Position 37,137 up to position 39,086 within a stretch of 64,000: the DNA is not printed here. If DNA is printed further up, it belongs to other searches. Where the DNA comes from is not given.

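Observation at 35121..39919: Two-gene split-Ig docking system: a five-valent T9SS scaffold with half-Ig repeats and a partner ending in the two missing strands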

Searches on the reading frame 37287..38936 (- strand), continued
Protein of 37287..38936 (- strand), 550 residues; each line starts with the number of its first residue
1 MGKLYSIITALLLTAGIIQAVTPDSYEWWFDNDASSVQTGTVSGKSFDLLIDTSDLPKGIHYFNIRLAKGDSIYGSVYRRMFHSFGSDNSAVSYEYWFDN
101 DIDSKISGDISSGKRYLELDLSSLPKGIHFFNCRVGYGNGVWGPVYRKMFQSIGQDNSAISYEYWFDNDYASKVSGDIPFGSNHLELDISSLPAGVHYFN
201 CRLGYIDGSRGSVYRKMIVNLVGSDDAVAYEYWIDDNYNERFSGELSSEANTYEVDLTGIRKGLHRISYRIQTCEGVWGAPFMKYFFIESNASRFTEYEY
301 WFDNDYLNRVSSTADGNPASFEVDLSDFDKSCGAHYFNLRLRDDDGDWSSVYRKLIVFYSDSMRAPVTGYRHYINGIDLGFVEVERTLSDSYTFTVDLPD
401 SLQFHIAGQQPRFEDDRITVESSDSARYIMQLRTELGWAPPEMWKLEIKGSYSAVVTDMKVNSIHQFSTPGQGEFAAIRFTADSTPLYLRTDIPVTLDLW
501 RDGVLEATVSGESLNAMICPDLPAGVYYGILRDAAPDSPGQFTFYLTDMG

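Call 45: fold_search(model_id=the predicted structure, library=pdb)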
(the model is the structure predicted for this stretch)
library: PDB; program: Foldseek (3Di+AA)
matches with E <= 10: 1181; with E <= 0.001: 79
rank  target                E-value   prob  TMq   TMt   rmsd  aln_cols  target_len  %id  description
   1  9fly_A                1.9e-07  1.00  0.13  0.08  50.2       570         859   11  CryoEM structure of the base (4151-5009) in the grappling hook protein A (GhpA) in the bacterium Aureispira sp. CCB-QB (released 2024-10-16)
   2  8v2b_B                2.7e-07  1.00  0.14  0.11  30.2       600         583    8  Cryo-EM structure of mouse type II OSM receptor complex: model for full extracellular assembly (released 2024-11-20)
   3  6xi3                  3.5e-07  1.00  0.17  0.18  33.4       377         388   11  Crystal structure of tetra-tandem repeat in extending region of large adhesion protein (released 2020-10-14)
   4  8dh9_A                9.7e-07  0.99  0.13  0.12  33.1       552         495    9  Leptin-bound leptin receptor complex-D3-D7 (released 2023-04-19)
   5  8d82_A                1.5e-06  1.00  0.16  0.13  27.2       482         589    7  Cryo-EM structure of human IL-6 signaling complex in detergent: model containing full extracellular domains (released 2023-03-29)
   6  8ave_B                1.7e-06  1.00  0.16  0.13  33.1       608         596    9  Human leptin in complex with the human LEP-R ectodomain fused to a C-terminal trimeric isoleucine GCN4 zipper (2:2 mod (released 2023-04-05)
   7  8dh8_A                1.9e-06  0.99  0.14  0.11  32.5       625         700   12  Leptin-bound leptin receptor complex-full ECD (released 2023-04-19)
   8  8odz_C                5.4e-06  0.99  0.15  0.15  29.7       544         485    9  Cryo-EM structure of a pre-dimerized murine IL-12 complete extracellular signaling complex (Class 1). (released 2024-02-07)
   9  8avb_B                1.2e-05  0.97  0.14  0.11  32.4       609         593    9  Cryo-EM structure for mouse leptin in complex with the mouse LEP-R ectodomain (1:2 mLEP:mLEPR model). (released 2023-04-05)
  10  8q6t_I                1.3e-05  0.99  0.18  0.10  47.6       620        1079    8  Helical reconstruction of the relaxed thick filament from FIB milled left ventricular mouse myofibrils (released 2023-11-01)
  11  3l5h_A                1.4e-05  1.00  0.17  0.13  26.6       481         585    8  Crystal structure of the full ectodomain of human gp130: New insights into the molecular assembly of receptor complexe (released 2010-05-19)
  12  6tpw                  1.4e-05  0.99  0.15  0.17  27.7       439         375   10  Crystal structures of FNIII domain one through four of the human leucocyte common antigen-related protein ( LAR) (released 2020-05-13)
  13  8v29_B                1.4e-05  0.98  0.13  0.11  31.4       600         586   10  Cryo-EM structure of human type I OSM receptor complex: model for full extracellular assembly (released 2024-11-20)
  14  8qy6_A                1.4e-05  0.97  0.12  0.10  30.4       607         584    8  Structure of interleukin 6 (gp130 P496L mutant). (released 2024-02-21)
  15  3t1w                  2.1e-05  1.00  0.14  0.17  28.8       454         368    8  Structure of the four-domain fragment Fn7B89 of oncofetal fibronectin (released 2012-03-21)
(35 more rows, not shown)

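Call 47: find_encoding_contigs(protein=P0209, flank=6000, max_places=2)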
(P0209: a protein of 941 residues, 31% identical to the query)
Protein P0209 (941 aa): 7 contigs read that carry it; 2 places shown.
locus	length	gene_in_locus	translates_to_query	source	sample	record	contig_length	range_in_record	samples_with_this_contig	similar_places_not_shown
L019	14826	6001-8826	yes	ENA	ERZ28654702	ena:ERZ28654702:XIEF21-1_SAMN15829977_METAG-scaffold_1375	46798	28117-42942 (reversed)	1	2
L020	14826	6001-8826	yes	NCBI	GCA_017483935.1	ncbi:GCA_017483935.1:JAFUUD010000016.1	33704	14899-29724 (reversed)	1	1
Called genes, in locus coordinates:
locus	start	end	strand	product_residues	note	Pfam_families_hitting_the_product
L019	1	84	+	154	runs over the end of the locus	PF01047:MarR (weak), PF13404:HTH_AsnC-type, PF13412:HTH_24, PF01037:AsnC_trans_reg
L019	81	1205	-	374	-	PF01637:ATPase_2 (weak), PF13173:AAA_14 (faint)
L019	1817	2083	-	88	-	-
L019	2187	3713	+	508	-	PF08308:PEGA (faint)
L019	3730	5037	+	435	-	PF19190:BACON_2 (faint), PF13004:BACON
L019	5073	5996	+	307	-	-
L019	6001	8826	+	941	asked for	PF13287:Fn3_assoc, PF13290:CHB_HEX_C_1, PF13287:Fn3_assoc, PF13290:CHB_HEX_C_1 (weak)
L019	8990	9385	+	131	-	PF04342:DMT_6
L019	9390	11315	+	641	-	PF01807:Zn_ribbon_DnaG, PF08275:DNAG_N, PF13662:Toprim_4, PF01751:Toprim, PF13155:Toprim_2, PF10410:DnaB_bind (weak), PF28534:DUF8430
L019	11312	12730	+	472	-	PF13396:PLDc_N, PF13091:PLDc_2, PF00614:PLDc, PF13091:PLDc_2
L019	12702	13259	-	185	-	PF03602:Cons_hypoth95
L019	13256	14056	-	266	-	PF12864:DUF3822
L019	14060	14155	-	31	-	-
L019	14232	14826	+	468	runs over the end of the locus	PF05970:PIF1, PF13604:AAA_30, PF09848:SLFN-g3_helicase (weak), PF13245:AAA_19, PF13538:UvrD_C_2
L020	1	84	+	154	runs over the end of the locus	PF01047:MarR (weak), PF13404:HTH_AsnC-type, PF13412:HTH_24, PF01037:AsnC_trans_reg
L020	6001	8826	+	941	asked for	PF13287:Fn3_assoc, PF13290:CHB_HEX_C_1, PF13287:Fn3_assoc, PF13290:CHB_HEX_C_1 (weak)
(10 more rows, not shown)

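Call 51: find_encoding_contigs(protein=P0198, flank=5000, max_places=1)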
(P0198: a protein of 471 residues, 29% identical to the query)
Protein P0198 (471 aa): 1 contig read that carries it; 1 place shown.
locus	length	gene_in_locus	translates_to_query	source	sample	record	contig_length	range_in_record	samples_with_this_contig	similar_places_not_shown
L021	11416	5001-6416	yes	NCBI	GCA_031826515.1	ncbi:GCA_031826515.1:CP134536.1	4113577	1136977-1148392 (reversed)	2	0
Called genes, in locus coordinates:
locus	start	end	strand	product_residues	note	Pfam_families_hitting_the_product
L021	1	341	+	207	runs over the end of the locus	-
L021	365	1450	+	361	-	-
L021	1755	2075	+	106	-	-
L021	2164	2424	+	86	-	-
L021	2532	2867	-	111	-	-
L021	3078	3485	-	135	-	PF07452:CHRD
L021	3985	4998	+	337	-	-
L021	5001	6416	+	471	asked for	PF16389:DUF4998 (faint), PF18962:Por_Secre_tail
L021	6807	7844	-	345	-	PF00356:LacI, PF00532:Peripla_BP_1, PF13407:Peripla_BP_4, PF13377:Peripla_BP_3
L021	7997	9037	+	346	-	PF00294:PfkB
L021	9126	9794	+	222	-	PF01081:Aldolase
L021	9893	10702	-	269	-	PF00702:Hydrolase (weak), PF08282:Hydrolase_3, PF05116:S6PP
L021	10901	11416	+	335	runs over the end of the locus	PF00356:LacI, PF00532:Peripla_BP_1, PF13407:Peripla_BP_4, PF13377:Peripla_BP_3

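Call 52: find_encoding_contigs(protein=P0174, flank=5000, max_places=1)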
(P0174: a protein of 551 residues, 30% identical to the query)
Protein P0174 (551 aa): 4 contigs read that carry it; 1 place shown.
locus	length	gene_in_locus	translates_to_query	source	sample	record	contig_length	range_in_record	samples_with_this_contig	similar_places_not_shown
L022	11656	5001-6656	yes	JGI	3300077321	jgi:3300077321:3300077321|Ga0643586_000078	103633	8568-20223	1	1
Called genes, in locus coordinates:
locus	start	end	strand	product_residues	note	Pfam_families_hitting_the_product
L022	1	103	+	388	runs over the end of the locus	PF22660:RS_preATP-grasp-like, PF02222:ATP-grasp, PF17769:PurK_C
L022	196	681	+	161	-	PF00731:AIRC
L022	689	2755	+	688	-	PF01432:Peptidase_M3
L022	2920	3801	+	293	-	-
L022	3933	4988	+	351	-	-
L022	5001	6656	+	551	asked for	PF19077:Big_13 (faint), PF18962:Por_Secre_tail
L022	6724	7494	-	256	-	-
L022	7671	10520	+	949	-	PF02347:GDC-P, PF21478:GcvP2_C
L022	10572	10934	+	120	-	-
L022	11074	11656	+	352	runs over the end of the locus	PF00108:Thiolase_N (faint), PF08545:ACP_syn_III, PF08541:ACP_syn_III_C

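Call 53: find_encoding_contigs(protein=P0172, flank=5000, max_places=1)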
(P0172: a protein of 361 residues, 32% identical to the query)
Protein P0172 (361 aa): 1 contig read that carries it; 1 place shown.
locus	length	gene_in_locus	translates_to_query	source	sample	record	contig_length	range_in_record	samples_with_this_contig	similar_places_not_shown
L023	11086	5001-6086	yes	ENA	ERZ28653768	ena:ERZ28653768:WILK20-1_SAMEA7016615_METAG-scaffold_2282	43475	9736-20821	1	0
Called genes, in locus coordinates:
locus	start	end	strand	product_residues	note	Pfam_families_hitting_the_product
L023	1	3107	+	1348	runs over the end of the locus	PF02837:Glyco_hydro_2_N, PF22666:Glyco_hydro_2_N2 (faint), PF00703:Glyco_hydro_2, PF02836:Glyco_hydro_2_C, PF16353:LacZ_4, PF02929:Bgal_small_N, PF00754:F5_F8_type_C, PF22633:F5_F8_type_C_2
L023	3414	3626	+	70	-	-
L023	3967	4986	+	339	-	-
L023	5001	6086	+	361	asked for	PF00404:Dockerin_1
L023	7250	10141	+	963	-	PF02469:Fasciclin (faint)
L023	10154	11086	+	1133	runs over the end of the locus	PF13620:CarboxypepD_reg (weak), PF13715:CarbopepD_reg_2, PF07715:Plug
